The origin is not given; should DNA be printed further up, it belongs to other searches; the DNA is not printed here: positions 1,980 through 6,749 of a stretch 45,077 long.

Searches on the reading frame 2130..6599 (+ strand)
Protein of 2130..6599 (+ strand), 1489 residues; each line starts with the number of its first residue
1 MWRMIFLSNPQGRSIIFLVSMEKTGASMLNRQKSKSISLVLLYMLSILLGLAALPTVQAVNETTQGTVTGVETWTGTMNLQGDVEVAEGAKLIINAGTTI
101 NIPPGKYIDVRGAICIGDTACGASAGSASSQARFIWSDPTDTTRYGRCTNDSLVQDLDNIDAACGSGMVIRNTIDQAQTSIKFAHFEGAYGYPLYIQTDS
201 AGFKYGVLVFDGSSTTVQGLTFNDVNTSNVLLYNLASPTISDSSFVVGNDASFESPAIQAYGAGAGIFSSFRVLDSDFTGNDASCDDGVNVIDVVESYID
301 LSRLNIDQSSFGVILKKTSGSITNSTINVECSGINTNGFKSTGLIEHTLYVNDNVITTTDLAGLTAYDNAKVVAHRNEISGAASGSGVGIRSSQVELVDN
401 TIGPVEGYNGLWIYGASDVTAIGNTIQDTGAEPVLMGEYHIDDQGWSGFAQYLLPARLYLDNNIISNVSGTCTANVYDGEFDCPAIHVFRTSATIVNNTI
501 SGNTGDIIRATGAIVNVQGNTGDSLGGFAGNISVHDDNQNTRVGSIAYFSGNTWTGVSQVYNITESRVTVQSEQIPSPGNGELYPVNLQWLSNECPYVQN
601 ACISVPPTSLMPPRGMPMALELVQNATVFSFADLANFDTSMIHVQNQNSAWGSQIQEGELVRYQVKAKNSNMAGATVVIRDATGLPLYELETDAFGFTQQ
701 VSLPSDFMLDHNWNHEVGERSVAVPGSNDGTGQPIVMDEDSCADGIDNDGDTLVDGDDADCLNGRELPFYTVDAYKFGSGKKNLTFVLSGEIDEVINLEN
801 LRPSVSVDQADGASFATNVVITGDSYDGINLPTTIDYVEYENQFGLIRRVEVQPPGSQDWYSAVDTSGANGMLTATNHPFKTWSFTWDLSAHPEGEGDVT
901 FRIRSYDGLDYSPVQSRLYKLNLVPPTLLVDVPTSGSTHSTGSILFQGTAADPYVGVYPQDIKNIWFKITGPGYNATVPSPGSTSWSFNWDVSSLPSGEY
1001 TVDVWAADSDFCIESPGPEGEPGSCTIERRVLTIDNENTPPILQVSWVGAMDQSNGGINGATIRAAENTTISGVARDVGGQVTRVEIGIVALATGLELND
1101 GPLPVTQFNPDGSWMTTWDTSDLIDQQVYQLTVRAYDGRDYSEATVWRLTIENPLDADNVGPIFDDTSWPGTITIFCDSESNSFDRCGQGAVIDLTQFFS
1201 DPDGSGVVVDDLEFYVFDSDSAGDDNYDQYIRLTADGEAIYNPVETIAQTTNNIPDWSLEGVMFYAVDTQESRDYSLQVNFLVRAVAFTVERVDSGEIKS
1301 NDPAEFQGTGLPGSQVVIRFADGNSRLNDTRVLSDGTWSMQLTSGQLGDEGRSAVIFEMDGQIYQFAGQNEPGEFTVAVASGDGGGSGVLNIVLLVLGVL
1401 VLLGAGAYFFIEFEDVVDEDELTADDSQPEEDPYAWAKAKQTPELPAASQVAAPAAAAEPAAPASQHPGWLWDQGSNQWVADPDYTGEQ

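Call 10: search_protein_families(library=pfam, proteins=[window:2130-6599:+], max_evalue=0.01)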
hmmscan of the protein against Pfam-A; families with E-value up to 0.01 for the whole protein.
window:2130-6599:+ (1489 aa): 3 families
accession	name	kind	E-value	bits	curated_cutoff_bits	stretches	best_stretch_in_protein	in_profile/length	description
PF17957.7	Big_7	-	1.4e-07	32.5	24.1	1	926-1004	1-70/70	Bacterial Ig domain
PF13750.12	Big_3_3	-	0.0011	19.1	27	0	985-1068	2-67/157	Bacterial Ig-like domain (group 3)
PF17936.7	Big_6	-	0.0063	17.2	27.6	0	1301-1350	12-60/83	Bacterial Ig domain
